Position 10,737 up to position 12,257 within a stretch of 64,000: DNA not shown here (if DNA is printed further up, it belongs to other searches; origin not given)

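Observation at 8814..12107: Teichoic-acid-like module in a Gram-negative genome: Wzx flippase, LicC-like cytidylyltransferase and TagF-like CDP-alcohol phosphotransferase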

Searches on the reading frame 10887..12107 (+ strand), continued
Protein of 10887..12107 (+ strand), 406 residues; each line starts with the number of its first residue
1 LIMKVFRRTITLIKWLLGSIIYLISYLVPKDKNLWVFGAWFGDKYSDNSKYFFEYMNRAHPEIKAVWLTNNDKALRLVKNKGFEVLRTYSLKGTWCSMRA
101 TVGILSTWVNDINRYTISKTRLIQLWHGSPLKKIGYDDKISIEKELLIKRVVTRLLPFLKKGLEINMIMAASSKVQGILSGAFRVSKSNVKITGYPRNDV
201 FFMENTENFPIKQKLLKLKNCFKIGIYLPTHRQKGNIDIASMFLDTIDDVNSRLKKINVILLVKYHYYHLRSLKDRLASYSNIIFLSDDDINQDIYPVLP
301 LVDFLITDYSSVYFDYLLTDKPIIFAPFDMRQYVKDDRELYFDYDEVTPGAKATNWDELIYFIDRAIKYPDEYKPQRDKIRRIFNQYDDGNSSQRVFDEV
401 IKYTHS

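Call 18: search_protein_families(library=pfam, proteins=[L009:3573-4676:+, L009:4679-5743:+, L009:5972-7261:+, L009:7249-9183:+, L009:9211-9954:+, L009:11233-12312:+, L009:12371-13450:+, L009:13489-14706:+, L009:14722-15261:+, L009:15258-16238:+], max_evalue=0.001)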
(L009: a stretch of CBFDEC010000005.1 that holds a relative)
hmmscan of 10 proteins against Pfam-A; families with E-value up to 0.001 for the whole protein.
L009:3573-4676:+ (367 aa): 5 families
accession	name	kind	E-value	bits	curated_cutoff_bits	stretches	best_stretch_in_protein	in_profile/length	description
PF01041.23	DegT_DnrJ_EryC1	-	1.2e-126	423.2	19.8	1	14-362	2-359/360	DegT/DnrJ/EryC1/StrS aminotransferase family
PF00155.27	Aminotran_1_2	-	1.2e-10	41.6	19.7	1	33-211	38-239/361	Aminotransferase class I and II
PF01212.27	Beta_elim_lyase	-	2.2e-08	34.2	27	1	36-245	32-215/288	Beta-eliminating lyase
PF00266.25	Aminotran_5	-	7.3e-07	28.9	21.5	1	20-166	27-184/371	Aminotransferase class-V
PF01053.26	Cys_Met_Meta_PP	-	3.9e-06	26.1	27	1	36-159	52-175/381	Cys/Met metabolism PLP-dependent enzyme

L009:4679-5743:+ (354 aa): 1 family
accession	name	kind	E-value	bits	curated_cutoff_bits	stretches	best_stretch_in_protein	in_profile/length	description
PF02350.25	Epimerase_2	-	7.9e-81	272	30.6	1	27-331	8-317/347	UDP-N-acetylglucosamine 2-epimerase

L009:5972-7261:+ (429 aa): 2 families
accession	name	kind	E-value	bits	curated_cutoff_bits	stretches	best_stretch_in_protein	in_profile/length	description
PF01943.22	Polysacc_synt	-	7.7e-62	209.6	28.2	1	21-290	1-272/274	Polysaccharide biosynthesis protein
PF13440.11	Polysacc_synt_3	-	1.7e-10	41.1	23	1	46-331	2-288/293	Polysaccharide biosynthesis protein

L009:7249-9183:+ (644 aa): 4 families
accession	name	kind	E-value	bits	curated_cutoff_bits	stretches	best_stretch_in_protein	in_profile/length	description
PF00733.27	Asn_synthase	-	9.7e-85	285.7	21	1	242-640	2-354/354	Asparagine synthase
PF13537.11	GATase_7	-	7.9e-44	149.1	25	1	48-167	1-122/123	Glutamine amidotransferase domain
PF13522.11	GATase_6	-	5.3e-42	143.4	27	1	33-162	1-130/130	Glutamine amidotransferase domain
PF12481.13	DUF3700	-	3.1e-05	24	27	1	116-164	125-174/228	Aluminium induced protein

L009:9211-9954:+ (247 aa): 2 families
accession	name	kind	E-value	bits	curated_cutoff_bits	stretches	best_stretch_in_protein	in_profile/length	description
PF00483.29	NTP_transferase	-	3.1e-18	66.7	21.2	1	5-138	4-140/245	Nucleotidyl transferase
PF12804.13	NTP_transf_3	-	3.9e-08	34.1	27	1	4-113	2-98/160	MobA-like NTP transferase domain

L009:11233-12312:+ (359 aa): 6 families
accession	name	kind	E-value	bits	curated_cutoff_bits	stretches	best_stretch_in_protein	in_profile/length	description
PF00534.26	Glycos_transf_1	-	1.6e-38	132.3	26.4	1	172-329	13-169/172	Glycosyl transferases group 1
PF13692.12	Glyco_trans_1_4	-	4.7e-32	111.6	27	1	176-318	3-142/142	Glycosyl transferases group 1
PF20706.3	GT4-conflict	-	3.3e-15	56.4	26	1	117-293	140-322/385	Family 4 Glycosyltransferase in conflict systems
PF13439.12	Glyco_transf_4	-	2.4e-06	28.1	28.5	1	34-141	43-152/170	Glycosyltransferase Family 4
PF13579.12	Glyco_trans_4_4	-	1.4e-05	25.9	29.7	1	56-138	64-142/158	Glycosyl transferase 4-like domain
PF13524.12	Glyco_trans_1_2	-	4.7e-05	23.8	25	1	202-332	12-128/144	Glycosyl transferase-like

L009:12371-13450:+ (359 aa): 7 families
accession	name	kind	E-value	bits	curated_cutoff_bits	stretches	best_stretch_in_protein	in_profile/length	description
PF00534.26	Glycos_transf_1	-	1e-41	142.8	26.4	1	170-331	11-171/172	Glycosyl transferases group 1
PF13692.12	Glyco_trans_1_4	-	3.9e-38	131.3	27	1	176-313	3-137/142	Glycosyl transferases group 1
PF13477.12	Glyco_trans_4_2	-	6e-31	107.9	23.4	1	6-135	1-139/139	Glycosyl transferase 4-like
PF13439.12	Glyco_transf_4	-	2.1e-14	54.4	28.5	1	17-162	7-169/170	Glycosyltransferase Family 4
PF20706.3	GT4-conflict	-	5e-12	45.9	26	1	127-345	146-384/385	Family 4 Glycosyltransferase in conflict systems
PF13524.12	Glyco_trans_1_2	-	6.1e-12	46.1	25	1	204-346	13-142/144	Glycosyl transferase-like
PF13579.12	Glyco_trans_4_4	-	4.5e-08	34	29.7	1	63-158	60-158/158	Glycosyl transferase 4-like domain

L009:13489-14706:+ (405 aa): 5 families
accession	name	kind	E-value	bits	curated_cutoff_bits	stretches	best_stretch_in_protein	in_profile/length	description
PF00534.26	Glycos_transf_1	-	2.2e-17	63.5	26.4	1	212-380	3-171/172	Glycosyl transferases group 1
PF13579.12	Glyco_trans_4_4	-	2.7e-14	54.3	29.7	1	17-195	3-154/158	Glycosyl transferase 4-like domain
PF13692.12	Glyco_trans_1_4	-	4.1e-13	50.2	27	1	238-367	17-142/142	Glycosyl transferases group 1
PF13439.12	Glyco_transf_4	-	3.3e-12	47.2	28.5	1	19-199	6-165/170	Glycosyltransferase Family 4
PF13524.12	Glyco_trans_1_2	-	5.4e-07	30.1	25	1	270-384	27-131/144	Glycosyl transferase-like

L009:14722-15261:+ (179 aa): 4 families
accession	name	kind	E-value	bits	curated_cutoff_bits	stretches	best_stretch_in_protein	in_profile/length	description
PF13242.12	Hydrolase_like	-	3.7e-17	62.4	22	1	102-173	2-75/75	HAD-hyrolase-like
PF13419.12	HAD_2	-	1e-08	35.9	23.8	1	97-147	128-178/178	Haloacid dehalogenase-like hydrolase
PF00702.32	Hydrolase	-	8e-08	33.3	26.4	1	78-141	130-191/191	haloacid dehalogenase-like hydrolase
PF08645.17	PNK3P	-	0.00012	22.2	22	1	23-134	20-130/161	Polynucleotide kinase 3 phosphatase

L009:15258-16238:+ (326 aa): 9 families
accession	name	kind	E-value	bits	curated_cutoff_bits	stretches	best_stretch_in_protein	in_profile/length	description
PF16363.11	GDP_Man_Dehyd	-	5.3e-63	213.9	27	1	11-317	1-329/332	GDP-mannose 4,6 dehydratase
PF01370.27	Epimerase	-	2.1e-55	188.2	20.9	1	10-251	1-240/240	NAD dependent epimerase/dehydratase family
PF02719.21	Polysacc_synt_2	-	3e-20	73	20.2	2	11-127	2-129/293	Polysaccharide biosynthesis protein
PF01073.25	3Beta_HSD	-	1.4e-15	57.5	22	1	11-237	1-228/280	3-beta hydroxysteroid dehydrogenase/isomerase family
PF07993.18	NAD_binding_4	-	1.4e-14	54.3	20.1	1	65-195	77-216/258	Male sterility protein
PF04321.23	RmlD_sub_bind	-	6.4e-11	42.3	27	1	10-277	3-239/287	RmlD substrate binding domain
PF00106.31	adh_short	-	4.2e-07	30.1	26.6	1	8-78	1-72/195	short chain dehydrogenase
PF02737.24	3HCDH_N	-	5.7e-06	26.8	22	1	15-127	6-115/180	3-hydroxyacyl-CoA dehydrogenase, NAD binding domain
PF05368.20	NmrA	-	0.00011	22.3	27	0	6-85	1-78/298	NmrA-like family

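Call 19: find_related_loci(query=A1, collection=metagenome_contigs, flank=8000)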
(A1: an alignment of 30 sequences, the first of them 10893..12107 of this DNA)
Query A1 (404 aa) in metagenome_contigs; peptide patterns used: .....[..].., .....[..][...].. (x = any residue, [..] = any of these).
600 stretches matched a pattern (row limit reached: there are more); 581 encode a relative of the query (tblastn E <= 1e-3); the best 80 are kept; 80 distinct loci.
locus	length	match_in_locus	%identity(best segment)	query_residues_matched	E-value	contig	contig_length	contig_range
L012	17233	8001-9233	46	1-404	2e-110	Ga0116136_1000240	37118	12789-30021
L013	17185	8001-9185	43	6-398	4e-106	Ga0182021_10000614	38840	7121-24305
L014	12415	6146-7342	43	8-400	3e-100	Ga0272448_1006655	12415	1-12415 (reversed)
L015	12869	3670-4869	42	13-404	1e-99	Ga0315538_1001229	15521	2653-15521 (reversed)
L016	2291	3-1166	44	19-399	7e-102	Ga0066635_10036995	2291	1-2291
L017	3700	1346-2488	44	8-400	1e-97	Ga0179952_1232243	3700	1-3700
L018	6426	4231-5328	43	10-378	7e-93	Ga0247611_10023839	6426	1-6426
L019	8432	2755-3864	41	6-396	2e-87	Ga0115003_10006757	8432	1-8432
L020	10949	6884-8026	40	20-396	1e-85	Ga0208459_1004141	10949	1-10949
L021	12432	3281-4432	40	5-403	1e-82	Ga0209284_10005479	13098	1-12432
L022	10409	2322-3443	39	10-398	9e-82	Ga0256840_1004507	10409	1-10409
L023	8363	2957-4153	36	10-400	7e-81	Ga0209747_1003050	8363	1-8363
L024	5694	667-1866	38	1-400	2e-78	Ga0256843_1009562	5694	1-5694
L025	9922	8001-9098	39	20-400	4e-77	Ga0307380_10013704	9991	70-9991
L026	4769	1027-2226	37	17-400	4e-76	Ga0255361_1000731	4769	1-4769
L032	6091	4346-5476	37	3-398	1e-73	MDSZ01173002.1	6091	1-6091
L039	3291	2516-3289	43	10-267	7e-69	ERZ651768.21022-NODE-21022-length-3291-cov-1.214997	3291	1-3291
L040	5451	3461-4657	38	1-394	2e-64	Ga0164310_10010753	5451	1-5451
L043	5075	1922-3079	39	18-394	2e-63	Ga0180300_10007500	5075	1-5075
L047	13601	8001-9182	35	1-400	5e-61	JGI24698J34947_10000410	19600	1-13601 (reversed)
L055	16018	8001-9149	33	23-400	1e-57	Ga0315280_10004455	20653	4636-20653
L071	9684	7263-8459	31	1-394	1e-50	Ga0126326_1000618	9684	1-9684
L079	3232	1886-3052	32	9-396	2e-46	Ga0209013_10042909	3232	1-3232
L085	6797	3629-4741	31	22-394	7e-44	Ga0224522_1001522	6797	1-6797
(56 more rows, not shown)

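Call 26: search_protein_families(library=pfam, proteins=[L012:6249-7223:+, L040:2415-3401:+, L043:838-1824:+, L085:367-1344:+, L085:2045-3562:+, L055:10125-11129:+, L040:1-1416:+, L079:254-1090:+, L071:6354-7202:+, L039:509-1756:+], max_evalue=0.001)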
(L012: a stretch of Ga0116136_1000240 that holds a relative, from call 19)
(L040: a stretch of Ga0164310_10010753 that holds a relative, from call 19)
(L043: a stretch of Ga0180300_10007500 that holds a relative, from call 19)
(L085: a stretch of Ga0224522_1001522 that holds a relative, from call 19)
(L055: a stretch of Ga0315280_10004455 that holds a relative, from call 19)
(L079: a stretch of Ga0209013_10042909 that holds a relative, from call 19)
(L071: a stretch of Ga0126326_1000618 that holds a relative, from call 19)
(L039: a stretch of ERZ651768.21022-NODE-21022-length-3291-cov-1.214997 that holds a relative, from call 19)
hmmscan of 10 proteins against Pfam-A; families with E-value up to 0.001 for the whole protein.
L012:6249-7223:+ (325 aa): 5 families
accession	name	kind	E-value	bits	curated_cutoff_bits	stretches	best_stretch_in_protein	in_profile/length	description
PF01210.29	NAD_Gly3P_dh_N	-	3e-33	115.5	23.1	1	4-157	3-156/158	NAD-dependent glycerol-3-phosphate dehydrogenase N-terminus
PF07479.19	NAD_Gly3P_dh_C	-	9.2e-28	97.7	25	1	178-309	1-133/142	NAD-dependent glycerol-3-phosphate dehydrogenase C-terminus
PF20618.3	GPD_NAD_C_bact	-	6e-13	49.6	27.6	1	238-303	1-66/66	Bacterial GPD, NAD-dependent C-terminal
PF02558.23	ApbA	-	2.6e-07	30.8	22.2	1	4-104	2-99/150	Ketopantoate reductase PanE/ApbA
PF03807.23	F420_oxidored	-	4.7e-07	30.8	21.6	1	4-106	3-93/94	NADP oxidoreductase coenzyme F420-dependent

L040:2415-3401:+ (329 aa): 9 families
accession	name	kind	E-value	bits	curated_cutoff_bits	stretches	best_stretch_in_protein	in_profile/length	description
PF01210.29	NAD_Gly3P_dh_N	-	9e-38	130.2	23.1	1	2-155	1-154/158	NAD-dependent glycerol-3-phosphate dehydrogenase N-terminus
PF07479.19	NAD_Gly3P_dh_C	-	1.3e-27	97.2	25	1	178-305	2-135/142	NAD-dependent glycerol-3-phosphate dehydrogenase C-terminus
PF20618.3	GPD_NAD_C_bact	-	8.2e-14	52.4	27.6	1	236-293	1-62/66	Bacterial GPD, NAD-dependent C-terminal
PF03807.23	F420_oxidored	-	1.3e-08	35.8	21.6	1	2-103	1-90/94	NADP oxidoreductase coenzyme F420-dependent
PF02558.23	ApbA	-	8.7e-07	29.1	22.2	1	3-102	1-97/150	Ketopantoate reductase PanE/ApbA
PF03721.20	UDPG_MGDP_dh_N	-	2e-05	24.7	27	1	1-82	1-86/187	UDP-glucose/GDP-mannose dehydrogenase family, NAD binding domain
PF01118.30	Semialdhyde_dh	-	0.00019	22.3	26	1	2-94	1-88/121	Semialdehyde dehydrogenase, NAD binding domain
PF02254.24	TrkA_N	-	0.00088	20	23.8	0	3-42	1-40/116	TrkA-N domain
PF00070.33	Pyr_redox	-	0.00091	20.1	22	0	2-42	1-41/82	Pyridine nucleotide-disulphide oxidoreductase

L043:838-1824:+ (329 aa): 6 families
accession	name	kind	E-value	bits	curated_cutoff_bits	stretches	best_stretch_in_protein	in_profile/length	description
PF01210.29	NAD_Gly3P_dh_N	-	2.1e-35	122.5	23.1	1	2-154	1-153/158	NAD-dependent glycerol-3-phosphate dehydrogenase N-terminus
PF07479.19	NAD_Gly3P_dh_C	-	8.8e-28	97.7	25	1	178-305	2-135/142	NAD-dependent glycerol-3-phosphate dehydrogenase C-terminus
PF20618.3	GPD_NAD_C_bact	-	7.6e-14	52.4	27.6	1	236-294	1-63/66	Bacterial GPD, NAD-dependent C-terminal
PF03807.23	F420_oxidored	-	4e-08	34.2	21.6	1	2-103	1-90/94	NADP oxidoreductase coenzyme F420-dependent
PF02558.23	ApbA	-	1.9e-05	24.8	22.2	1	3-102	1-97/150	Ketopantoate reductase PanE/ApbA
PF03721.20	UDPG_MGDP_dh_N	-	0.00026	21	27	1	1-82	1-86/187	UDP-glucose/GDP-mannose dehydrogenase family, NAD binding domain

L085:367-1344:+ (326 aa): 3 families
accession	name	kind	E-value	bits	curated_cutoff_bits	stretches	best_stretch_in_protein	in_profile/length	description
PF00535.33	Glycos_transf_2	-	2.6e-39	135.3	23.3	1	9-165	1-163/168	Glycosyl transferase family 2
PF10111.15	Glyco_tranf_2_2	-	4.7e-17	62.8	27.3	1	9-109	1-105/276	Glycosyltransferase like family 2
PF13641.12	Glyco_tranf_2_3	-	2.8e-15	57.4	27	1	8-117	3-118/230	Glycosyltransferase like family 2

L085:2045-3562:+ (506 aa): 2 families
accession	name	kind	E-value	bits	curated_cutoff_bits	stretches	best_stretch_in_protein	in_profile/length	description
PF01554.23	MatE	-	5.4e-09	36.4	24.9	1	237-397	3-159/161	MatE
PF01943.22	Polysacc_synt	-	9.9e-09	35.5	28.2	1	10-293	3-272/274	Polysaccharide biosynthesis protein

L055:10125-11129:+ (335 aa): 9 families
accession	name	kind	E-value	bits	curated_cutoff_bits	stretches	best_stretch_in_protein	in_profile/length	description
PF01210.29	NAD_Gly3P_dh_N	-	9.8e-39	133.3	23.1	1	8-161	1-156/158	NAD-dependent glycerol-3-phosphate dehydrogenase N-terminus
PF07479.19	NAD_Gly3P_dh_C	-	4.6e-38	131.1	25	1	182-323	1-141/142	NAD-dependent glycerol-3-phosphate dehydrogenase C-terminus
PF20618.3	GPD_NAD_C_bact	-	4.6e-14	53.1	27.6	1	242-308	1-65/66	Bacterial GPD, NAD-dependent C-terminal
PF03446.21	NAD_binding_2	-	1.1e-08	35.7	21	1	8-109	1-92/161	NAD binding domain of 6-phosphogluconate dehydrogenase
PF03807.23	F420_oxidored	-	5.4e-08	33.8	21.6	1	8-111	1-93/94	NADP oxidoreductase coenzyme F420-dependent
PF02558.23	ApbA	-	4.7e-07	30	22.2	1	10-113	2-103/150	Ketopantoate reductase PanE/ApbA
PF01488.26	Shikimate_DH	-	6.3e-06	26.7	24.3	1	4-102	10-101/138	Shikimate / quinate 5-dehydrogenase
PF02737.24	3HCDH_N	-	0.00068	20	22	0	8-47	1-40/180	3-hydroxyacyl-CoA dehydrogenase, NAD binding domain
PF02153.23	PDH_N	-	0.0007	19.6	26.5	0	71-110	40-79/154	Prephenate dehydrogenase, nucleotide-binding domain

L040:1-1416:+ (472 aa): 1 family
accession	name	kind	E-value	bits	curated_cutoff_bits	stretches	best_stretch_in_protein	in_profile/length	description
PF01663.27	Phosphodiest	-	8.4e-50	170.7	23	1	23-410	1-331/342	Type I phosphodiesterase / nucleotide pyrophosphatase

L079:254-1090:+ (279 aa): 1 family
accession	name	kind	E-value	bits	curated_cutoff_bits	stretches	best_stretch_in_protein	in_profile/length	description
PF01973.23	MptE-like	-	3e-11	43.8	34.6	1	45-203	9-170/171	6-hydroxymethylpterin diphosphokinase MptE-like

L071:6354-7202:+ (283 aa): 1 family
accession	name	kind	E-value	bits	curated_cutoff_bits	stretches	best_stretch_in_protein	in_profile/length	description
PF01973.23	MptE-like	-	1.2e-15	58.2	34.6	1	46-203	9-169/171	6-hydroxymethylpterin diphosphokinase MptE-like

L039:509-1756:+ (416 aa): 2 families
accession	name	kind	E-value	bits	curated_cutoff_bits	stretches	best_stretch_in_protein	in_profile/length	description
PF01943.22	Polysacc_synt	-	7.5e-58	196.6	28.2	1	13-282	2-273/274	Polysaccharide biosynthesis protein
PF13440.11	Polysacc_synt_3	-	5.6e-08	32.8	23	1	37-320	2-286/293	Polysaccharide biosynthesis protein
